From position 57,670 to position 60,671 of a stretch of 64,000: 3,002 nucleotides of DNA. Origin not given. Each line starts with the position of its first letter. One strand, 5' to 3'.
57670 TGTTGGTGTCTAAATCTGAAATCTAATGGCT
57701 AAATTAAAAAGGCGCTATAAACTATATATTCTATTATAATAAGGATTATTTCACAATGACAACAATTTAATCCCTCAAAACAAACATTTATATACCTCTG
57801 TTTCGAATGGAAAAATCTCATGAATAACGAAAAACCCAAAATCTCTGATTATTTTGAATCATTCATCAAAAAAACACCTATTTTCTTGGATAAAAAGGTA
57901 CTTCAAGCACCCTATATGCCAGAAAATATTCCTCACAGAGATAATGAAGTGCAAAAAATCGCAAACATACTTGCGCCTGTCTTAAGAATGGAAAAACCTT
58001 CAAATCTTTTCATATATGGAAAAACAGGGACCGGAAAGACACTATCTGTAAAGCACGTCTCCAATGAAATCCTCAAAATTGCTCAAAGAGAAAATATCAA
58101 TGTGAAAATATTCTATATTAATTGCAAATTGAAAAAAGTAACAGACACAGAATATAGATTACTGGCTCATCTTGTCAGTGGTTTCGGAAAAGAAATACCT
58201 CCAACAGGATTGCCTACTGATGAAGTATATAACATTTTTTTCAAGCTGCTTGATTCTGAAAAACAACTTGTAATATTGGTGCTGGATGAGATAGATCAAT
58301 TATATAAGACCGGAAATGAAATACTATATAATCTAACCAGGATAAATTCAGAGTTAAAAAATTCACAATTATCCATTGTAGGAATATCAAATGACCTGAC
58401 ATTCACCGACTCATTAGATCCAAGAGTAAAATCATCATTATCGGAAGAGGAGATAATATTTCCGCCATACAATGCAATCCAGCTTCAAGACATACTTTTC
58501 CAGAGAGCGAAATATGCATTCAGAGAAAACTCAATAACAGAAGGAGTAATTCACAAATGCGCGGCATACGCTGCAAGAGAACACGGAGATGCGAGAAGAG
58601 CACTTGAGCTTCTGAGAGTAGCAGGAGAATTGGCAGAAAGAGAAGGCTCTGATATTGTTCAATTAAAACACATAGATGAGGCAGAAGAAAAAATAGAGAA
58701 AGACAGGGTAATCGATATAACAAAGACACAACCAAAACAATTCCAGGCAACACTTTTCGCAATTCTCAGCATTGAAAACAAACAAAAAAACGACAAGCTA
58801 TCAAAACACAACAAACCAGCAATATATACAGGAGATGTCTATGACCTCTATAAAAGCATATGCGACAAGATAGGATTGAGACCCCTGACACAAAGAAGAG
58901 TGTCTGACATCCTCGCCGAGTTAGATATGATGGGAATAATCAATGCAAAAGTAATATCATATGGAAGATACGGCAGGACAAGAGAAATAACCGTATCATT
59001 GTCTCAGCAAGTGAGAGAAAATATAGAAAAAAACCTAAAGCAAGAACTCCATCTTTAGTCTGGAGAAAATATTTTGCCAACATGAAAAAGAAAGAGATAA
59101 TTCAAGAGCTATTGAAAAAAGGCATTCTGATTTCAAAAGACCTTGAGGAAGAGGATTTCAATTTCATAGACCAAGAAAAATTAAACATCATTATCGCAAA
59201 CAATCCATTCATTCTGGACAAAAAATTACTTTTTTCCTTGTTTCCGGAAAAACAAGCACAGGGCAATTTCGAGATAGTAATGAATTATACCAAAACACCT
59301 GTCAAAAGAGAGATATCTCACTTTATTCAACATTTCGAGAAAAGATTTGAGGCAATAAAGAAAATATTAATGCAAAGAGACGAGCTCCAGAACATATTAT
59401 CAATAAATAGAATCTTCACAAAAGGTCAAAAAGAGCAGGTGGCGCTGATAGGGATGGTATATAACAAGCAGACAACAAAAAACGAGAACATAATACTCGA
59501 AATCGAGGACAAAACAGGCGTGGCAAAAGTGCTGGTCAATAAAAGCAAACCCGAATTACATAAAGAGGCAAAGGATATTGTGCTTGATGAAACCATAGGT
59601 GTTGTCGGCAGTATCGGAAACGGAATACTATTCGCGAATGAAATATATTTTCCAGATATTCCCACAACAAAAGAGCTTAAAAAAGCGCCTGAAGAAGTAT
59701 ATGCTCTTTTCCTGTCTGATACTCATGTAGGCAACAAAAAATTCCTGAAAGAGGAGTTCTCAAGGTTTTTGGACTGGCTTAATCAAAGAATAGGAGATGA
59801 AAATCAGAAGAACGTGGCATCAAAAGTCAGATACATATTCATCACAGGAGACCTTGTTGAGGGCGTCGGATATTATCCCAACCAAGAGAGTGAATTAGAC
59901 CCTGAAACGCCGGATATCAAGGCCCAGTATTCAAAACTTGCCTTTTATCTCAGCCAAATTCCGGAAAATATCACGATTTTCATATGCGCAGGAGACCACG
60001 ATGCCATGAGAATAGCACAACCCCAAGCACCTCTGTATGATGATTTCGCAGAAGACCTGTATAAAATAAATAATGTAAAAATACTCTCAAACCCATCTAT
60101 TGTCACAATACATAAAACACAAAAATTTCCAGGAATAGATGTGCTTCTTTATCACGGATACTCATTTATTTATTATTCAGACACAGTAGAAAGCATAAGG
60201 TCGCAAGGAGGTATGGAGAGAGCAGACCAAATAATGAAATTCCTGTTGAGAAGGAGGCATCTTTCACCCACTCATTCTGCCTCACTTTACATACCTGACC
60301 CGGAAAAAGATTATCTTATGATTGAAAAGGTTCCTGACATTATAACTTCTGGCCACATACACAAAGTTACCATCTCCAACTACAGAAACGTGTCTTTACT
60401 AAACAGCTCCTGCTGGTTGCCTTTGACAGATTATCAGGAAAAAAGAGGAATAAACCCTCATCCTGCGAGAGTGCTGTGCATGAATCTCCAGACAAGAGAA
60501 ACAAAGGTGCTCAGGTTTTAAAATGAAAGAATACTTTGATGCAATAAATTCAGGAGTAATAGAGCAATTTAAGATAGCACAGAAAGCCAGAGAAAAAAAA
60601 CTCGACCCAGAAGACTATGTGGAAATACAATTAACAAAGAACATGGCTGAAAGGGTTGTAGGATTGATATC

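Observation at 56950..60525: Candidate oriC: seven 17-bp tandem repeats plus an AT-rich stretch (candidate DUE) directly upstream of orc1/cdc6-DP1-DP2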

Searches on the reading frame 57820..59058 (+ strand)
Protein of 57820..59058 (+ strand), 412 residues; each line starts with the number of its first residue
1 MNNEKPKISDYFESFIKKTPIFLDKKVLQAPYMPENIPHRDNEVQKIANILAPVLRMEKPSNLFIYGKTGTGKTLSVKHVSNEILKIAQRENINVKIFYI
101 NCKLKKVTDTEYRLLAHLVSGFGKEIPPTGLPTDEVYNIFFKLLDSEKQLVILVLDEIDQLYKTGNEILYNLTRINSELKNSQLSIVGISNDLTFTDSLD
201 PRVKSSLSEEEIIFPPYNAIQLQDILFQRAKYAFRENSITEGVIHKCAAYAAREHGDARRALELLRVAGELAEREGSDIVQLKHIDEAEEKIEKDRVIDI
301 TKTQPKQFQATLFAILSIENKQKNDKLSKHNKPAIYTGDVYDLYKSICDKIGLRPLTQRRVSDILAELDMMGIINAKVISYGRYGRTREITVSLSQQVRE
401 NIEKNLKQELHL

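Call 4: search_protein_families(library=pfam, proteins=[window:57820-59058:+])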
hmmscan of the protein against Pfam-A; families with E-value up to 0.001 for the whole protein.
window:57820-59058:+ (412 aa): 11 families
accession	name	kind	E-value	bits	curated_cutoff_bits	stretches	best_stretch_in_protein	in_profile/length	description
PF22703.2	Cdc6_lid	-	6e-25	87.4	27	1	223-290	1-68/68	Cdc6 AAA+ ATPase-type lid domain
PF09079.17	Cdc6_C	-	8.4e-24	83.8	25.1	1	301-397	3-91/96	CDC6, C terminal winged helix domain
PF13401.12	AAA_22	-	5.6e-10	40.1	27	1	60-188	5-122/130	AAA domain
PF13191.12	AAA_16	-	1.8e-08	35.5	32.6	1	38-177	3-160/167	AAA ATPase domain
PF00004.35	AAA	-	9.2e-08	33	21.2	1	64-213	2-128/131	ATPase family associated with various cellular activities (AAA)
PF01637.24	ATPase_2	-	8.5e-06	26.2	33.2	1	42-180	6-143/225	ATPase domain predominantly from Archaea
PF22606.2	Cdc6-ORC-like_ATPase_lid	-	9.1e-06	25.9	27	1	217-275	1-59/60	Cdc6/ORC-like, ATPase lid domain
PF05621.17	TniB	-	3e-05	24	22.4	1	54-182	29-156/189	Bacterial TniB protein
PF24883.2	NPHP3_N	-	0.00012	22.7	24.8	0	59-119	21-76/164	Nephrocystin 3, N-terminal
PF05729.18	NACHT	-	0.00089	19.6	26.7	0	63-167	3-99/167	NACHT domain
PF25199.1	nSTAND_NTPase5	-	0.00099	19.4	34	0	44-89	25-67/145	Novel STAND NTPase 5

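Call 11: find_homologous_proteins(query=window:57820-59058:+, max_evalue=1e-30)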
Query window:57820-59058:+ (412 aa): 8000 proteins with E <= 1e-30 among 8000 candidates; the best 120 are listed.
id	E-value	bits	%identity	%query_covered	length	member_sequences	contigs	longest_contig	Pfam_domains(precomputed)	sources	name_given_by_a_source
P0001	3.6e-266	900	100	100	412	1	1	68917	PF22703.3,PF22606.3,PF00004.36,PF13401.13,PF01637.25,PF09079.18,PF13191.13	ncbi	-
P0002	7.9e-174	596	65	98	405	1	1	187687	PF22703.3,PF00004.36,PF13401.13,PF01637.25,PF09079.18,PF13191.13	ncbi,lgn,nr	ncbi:ORC1-type DNA replication protein [Candidatus Woesearchaeota archaeon]|nr:ORC1-type DNA replica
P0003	8.5e-174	596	66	100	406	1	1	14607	PF22703.3,PF24883.3,PF05729.19,PF22606.3,PF00004.36,PF13401.13,PF01637.25,PF05621.18,PF09079.18,PF13191.13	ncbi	ncbi:MAG: ORC1-type DNA replication protein [archaeon]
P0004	5.4e-173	593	65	98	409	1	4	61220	PF22703.3,PF05729.19,PF22606.3,PF00004.36,PF13401.13,PF01637.25,PF05621.18,PF09079.18,PF13191.13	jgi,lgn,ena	jgi:cell division control protein 6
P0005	1.9e-172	592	66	99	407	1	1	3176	PF00270.36,PF22703.3,PF24883.3,PF05729.19,PF22606.3,PF00004.36,PF13401.13,PF01637.25,PF05621.18,PF09079.18,PF13191.13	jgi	-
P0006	2.1e-172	591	66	98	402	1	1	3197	PF22703.3,PF00004.36,PF13401.13,PF01637.25,PF09079.18,PF13191.13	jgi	jgi:archaeal cell division control protein 6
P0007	3.2e-172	591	67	98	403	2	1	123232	PF22703.3,PF24883.3,PF05729.19,PF22606.3,PF00004.36,PF13401.13,PF01637.25,PF05621.18,PF09079.18,PF13191.13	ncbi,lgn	-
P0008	7.7e-172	590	66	99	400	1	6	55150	PF22703.3,PF05729.19,PF00004.36,PF13401.13,PF01637.25,PF05621.18,PF09079.18,PF13191.13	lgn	-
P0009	1.1e-171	589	67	98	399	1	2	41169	PF22703.3,PF22606.3,PF00004.36,PF13401.13,PF01637.25,PF05621.18,PF09079.18,PF13191.13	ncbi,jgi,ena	-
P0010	1.9e-171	588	67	98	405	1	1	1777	PF00270.36,PF22703.3,PF24883.3,PF05729.19,PF22606.3,PF00004.36,PF13401.13,PF01637.25,PF05621.18,PF09079.18,PF13191.13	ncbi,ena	-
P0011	3.0e-171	588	65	99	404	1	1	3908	PF22703.3,PF22606.3,PF00004.36,PF13401.13,PF01637.25,PF09079.18,PF13191.13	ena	-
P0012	3.1e-171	588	66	98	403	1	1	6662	PF22703.3,PF22606.3,PF00004.36,PF13401.13,PF01637.25,PF09079.18,PF13191.13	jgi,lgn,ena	-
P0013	4.1e-171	587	65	99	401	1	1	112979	PF22703.3,PF22606.3,PF00004.36,PF13401.13,PF01637.25,PF09079.18,PF13191.13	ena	-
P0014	6.2e-171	587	66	98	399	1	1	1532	PF22703.3,PF22606.3,PF13401.13,PF01637.25,PF05621.18,PF09079.18,PF13191.13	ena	-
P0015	6.7e-171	586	68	95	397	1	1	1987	PF22703.3,PF22606.3,PF00004.36,PF13401.13,PF01637.25,PF09079.18,PF13191.13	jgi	-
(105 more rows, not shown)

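Call 14: find_related_loci(query=A1, collection=genome_contigs, flank=4000)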
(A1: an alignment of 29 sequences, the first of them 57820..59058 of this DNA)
Query A1 (412 aa) in genome_contigs; peptide patterns used: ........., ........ (x = any residue, [..] = any of these).
600 stretches matched a pattern (row limit reached: there are more); 559 encode a relative of the query (tblastn E <= 1e-3); the best 80 are kept; 80 distinct loci.
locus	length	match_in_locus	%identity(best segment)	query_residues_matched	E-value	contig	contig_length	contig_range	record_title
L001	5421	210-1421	66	1-412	0e+0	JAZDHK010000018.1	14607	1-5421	MAG: archaeon isolate MEGAHIT-group-0.318 k141_8829066, whole genome shotgun sequence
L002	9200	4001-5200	63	4-412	1e-178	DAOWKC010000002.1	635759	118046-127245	MAG TPA_asm: Candidatus Woesearchaeota archaeon isolate CSMAG_2085 CSMAG_2085_k141_456089_length_635759_cov_22.4599, who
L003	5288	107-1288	65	2-403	3e-179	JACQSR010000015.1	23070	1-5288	MAG: Candidatus Woesearchaeota archaeon isolate NC_groundwater_1390_Ag_S-0.2um_45_88 S_p2_S4_coassembly_k141_1231906, wh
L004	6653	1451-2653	64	4-412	1e-177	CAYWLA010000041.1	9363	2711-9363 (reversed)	MAG TPA_asm: uncultured Methanosarcinales archaeon isolate SRP178699_co1_467 genome assembly, contig: NODE_10243_length_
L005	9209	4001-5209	66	2-412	4e-177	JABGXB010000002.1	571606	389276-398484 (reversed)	MAG: Candidatus Woesearchaeota archaeon isolate SI034_bin65 k141_1786676, whole genome shotgun sequence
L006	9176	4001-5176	64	11-410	3e-179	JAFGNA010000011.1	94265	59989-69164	MAG: Candidatus Woesearchaeota archaeon isolate Zod_Metabat.513 k87_6456485, whole genome shotgun sequence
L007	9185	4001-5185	64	8-412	8e-176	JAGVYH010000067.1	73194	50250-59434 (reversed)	Candidatus Woesearchaeota archaeon isolate RIFCSPHIGHO2_02_FULL_33_21 rifcsphigho2_02_scaffold_1139, whole genome shotgu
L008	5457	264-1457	64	7-412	2e-176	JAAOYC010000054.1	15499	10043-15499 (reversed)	Candidatus Woesearchaeota archaeon isolate DPANNHV_H2.bin.19 k83_2894817, whole genome shotgun sequence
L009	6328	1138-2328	64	8-412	7e-177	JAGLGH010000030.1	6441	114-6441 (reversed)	MAG: Nanoarchaeota archaeon isolate RS_10_27 ROV157_10.bin.27.fa_30, whole genome shotgun sequence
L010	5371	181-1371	63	8-412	5e-176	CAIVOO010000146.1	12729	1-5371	uncultured archaeon isolate AM-sed-core3-D1_bin-502 genome assembly, contig: bin-502:146/159, whole genome shotgun seque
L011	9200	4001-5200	63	7-412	3e-173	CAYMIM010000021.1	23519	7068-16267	MAG TPA_asm: Candidatus Woesearchaeota archaeon isolate binchicken_co203_642 genome assembly, contig: k141_1408806, whol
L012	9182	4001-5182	62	10-412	3e-172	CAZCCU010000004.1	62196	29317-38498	MAG TPA_asm: uncultured Methanosarcinales archaeon isolate SRP119689_co1_339 genome assembly, contig: NODE_519_length_62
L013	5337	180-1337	64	5-398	4e-172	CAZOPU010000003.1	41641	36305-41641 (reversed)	MAG TPA_asm: uncultured Methanosarcinales archaeon isolate SRP167436_co1_361 genome assembly, contig: NODE_1211_length_4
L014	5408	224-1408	63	8-410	2e-170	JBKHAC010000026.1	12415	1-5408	MAG: Candidatus Woesearchaeota archaeon isolate D1M01_101 NODE_8021_length_12415_cov_7.287540, whole genome shotgun sequ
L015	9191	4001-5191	63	8-412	3e-169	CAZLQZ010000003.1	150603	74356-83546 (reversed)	MAG TPA_asm: uncultured Methanosarcinales archaeon isolate binchicken_co47_193 genome assembly, contig: NODE_39_length_1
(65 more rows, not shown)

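Call 35: search_solved_structures(query=window:57820-59058:+, max_evalue=1e-10)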
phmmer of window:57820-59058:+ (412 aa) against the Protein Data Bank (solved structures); distinct sequences matched with E-value up to 1e-10: 19.
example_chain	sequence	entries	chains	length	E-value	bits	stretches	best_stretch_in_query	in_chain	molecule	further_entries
2qby_A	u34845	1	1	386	9.3e-103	347.3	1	20-398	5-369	Cell division control protein 6 homolog 1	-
2v1u_A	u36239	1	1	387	4e-92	312.3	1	20-401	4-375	CELL DIVISION CONTROL PROTEIN 6 HOMOLOG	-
2qby_B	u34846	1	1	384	2.4e-45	158.4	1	34-391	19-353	Cell division control protein 6 homolog 3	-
8rwv_F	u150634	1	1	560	4e-25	91.8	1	24-289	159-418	Cell division control protein 6 homolog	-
8s0e_G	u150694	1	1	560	4e-25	91.8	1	24-289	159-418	Cell division control protein 6 homolog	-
1fnn_A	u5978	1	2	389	2.6e-21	79.2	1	21-403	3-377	CELL DIVISION CONTROL PROTEIN 6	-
5uj7_A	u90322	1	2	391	2.4e-18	69.5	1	28-317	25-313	Origin recognition complex subunit 1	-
7jpo_A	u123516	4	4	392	2.4e-18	69.5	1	28-317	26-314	Origin recognition complex subunit 1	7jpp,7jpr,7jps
7jgr_G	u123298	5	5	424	2.5e-18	69.4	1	34-295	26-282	Cell division control protein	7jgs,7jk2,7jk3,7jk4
5ujm_A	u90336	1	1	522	6e-18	68.2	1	28-317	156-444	Origin recognition complex subunit 1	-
7ctf_A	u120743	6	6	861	1.5e-17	66.9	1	29-317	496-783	Origin recognition complex subunit 1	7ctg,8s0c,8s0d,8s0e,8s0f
8rwv_A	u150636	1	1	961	1.7e-17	66.7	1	29-317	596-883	Origin recognition complex subunit 1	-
4xgc_A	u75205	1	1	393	6.6e-15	58.2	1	18-292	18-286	Origin recognition complex subunit 1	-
7jgr_A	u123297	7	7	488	1.2e-14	57.3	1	18-292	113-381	Origin recognition complex subunit 1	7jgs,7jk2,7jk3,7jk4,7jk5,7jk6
5v8f_A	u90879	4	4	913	2.2e-14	56.4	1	19-231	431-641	Origin recognition complex subunit 1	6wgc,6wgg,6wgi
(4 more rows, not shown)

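Call 38: find_encoding_contigs(protein=P0001, flank=10000, max_places=3)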
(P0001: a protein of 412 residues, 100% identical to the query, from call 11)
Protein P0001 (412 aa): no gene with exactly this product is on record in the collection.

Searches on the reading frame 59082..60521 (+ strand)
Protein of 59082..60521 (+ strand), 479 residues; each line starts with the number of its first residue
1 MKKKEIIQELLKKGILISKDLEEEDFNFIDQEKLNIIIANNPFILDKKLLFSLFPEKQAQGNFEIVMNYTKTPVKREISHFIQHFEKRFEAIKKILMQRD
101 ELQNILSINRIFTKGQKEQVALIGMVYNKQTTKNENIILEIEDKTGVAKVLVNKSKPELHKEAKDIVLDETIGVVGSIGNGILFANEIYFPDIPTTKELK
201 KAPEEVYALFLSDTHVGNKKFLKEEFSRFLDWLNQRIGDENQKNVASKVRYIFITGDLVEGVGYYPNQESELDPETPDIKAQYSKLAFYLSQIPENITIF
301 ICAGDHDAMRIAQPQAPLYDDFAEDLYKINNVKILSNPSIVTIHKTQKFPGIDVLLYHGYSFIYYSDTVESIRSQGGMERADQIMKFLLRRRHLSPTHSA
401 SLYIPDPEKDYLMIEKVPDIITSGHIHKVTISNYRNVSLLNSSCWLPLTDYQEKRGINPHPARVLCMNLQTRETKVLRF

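Call 4: search_protein_families(library=pfam, proteins=[window:59082-60521:+])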
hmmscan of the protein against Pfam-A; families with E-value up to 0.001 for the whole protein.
window:59082-60521:+ (479 aa): 3 families
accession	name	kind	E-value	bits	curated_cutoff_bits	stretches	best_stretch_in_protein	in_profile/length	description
PF04042.21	DNA_pol_E_B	-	1e-11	45.1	29.1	1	210-424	3-202/210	DNA polymerase alpha/epsilon subunit B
PF00149.33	Metallophos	-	4.5e-10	40.7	21.5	1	209-428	4-190/191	Calcineurin-like phosphoesterase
PF01336.31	tRNA_anti-codon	-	6.8e-05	23.2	27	1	120-179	1-58/75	OB-fold nucleic acid binding domain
